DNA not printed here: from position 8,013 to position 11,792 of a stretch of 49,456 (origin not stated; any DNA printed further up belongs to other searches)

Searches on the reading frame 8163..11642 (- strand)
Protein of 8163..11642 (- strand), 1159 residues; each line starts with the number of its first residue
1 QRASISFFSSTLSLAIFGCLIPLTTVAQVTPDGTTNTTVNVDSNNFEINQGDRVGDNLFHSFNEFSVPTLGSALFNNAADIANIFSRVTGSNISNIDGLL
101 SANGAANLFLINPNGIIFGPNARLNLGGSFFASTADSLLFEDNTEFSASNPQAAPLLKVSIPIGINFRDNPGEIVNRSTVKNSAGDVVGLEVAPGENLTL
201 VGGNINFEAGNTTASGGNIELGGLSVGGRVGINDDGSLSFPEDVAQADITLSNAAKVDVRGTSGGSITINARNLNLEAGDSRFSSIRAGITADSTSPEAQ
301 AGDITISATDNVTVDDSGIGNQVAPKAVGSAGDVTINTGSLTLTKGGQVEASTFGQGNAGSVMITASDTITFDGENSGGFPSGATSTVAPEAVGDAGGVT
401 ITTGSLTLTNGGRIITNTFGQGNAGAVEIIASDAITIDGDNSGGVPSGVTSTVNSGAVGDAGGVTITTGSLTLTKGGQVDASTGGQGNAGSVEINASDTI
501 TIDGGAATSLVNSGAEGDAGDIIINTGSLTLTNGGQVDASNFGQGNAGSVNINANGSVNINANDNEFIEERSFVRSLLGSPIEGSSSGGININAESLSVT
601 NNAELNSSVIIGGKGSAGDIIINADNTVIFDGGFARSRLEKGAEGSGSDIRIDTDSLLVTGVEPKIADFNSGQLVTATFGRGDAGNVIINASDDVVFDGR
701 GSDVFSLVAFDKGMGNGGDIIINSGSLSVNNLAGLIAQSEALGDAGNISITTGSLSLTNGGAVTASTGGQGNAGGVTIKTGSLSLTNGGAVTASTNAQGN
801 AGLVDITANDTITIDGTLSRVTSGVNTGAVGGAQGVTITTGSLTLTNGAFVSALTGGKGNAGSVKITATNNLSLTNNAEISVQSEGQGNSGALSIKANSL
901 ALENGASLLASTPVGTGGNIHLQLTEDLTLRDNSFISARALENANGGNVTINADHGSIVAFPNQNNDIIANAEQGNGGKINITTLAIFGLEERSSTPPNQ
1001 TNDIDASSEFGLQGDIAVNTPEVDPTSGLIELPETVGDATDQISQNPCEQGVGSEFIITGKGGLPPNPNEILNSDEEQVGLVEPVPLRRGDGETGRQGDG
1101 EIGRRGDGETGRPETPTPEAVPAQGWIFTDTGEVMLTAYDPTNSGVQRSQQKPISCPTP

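Call 24: search_protein_families(library=ncbifam, proteins=[window:8163-11642:-], max_evalue=0.001)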
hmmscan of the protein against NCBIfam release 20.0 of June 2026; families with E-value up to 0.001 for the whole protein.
window:8163-11642:- (1159 aa): 1 family
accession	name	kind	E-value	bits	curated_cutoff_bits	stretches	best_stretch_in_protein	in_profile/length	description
TIGR01901.1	adhes_NPXG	domain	9.4e-25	86.4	29.1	1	59-136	1-78/79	filamentous hemagglutinin N-terminal domain-containing protein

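Call 25: search_protein_families(library=pfam, proteins=[window:8163-11642:-], max_evalue=0.001)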
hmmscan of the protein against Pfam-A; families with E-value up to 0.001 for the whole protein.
window:8163-11642:- (1159 aa): 1 family
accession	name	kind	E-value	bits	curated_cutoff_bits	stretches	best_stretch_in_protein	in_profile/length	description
PF05860.19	TPS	-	6.7e-59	200.3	33.5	1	27-268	1-251/252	TPS secretion domain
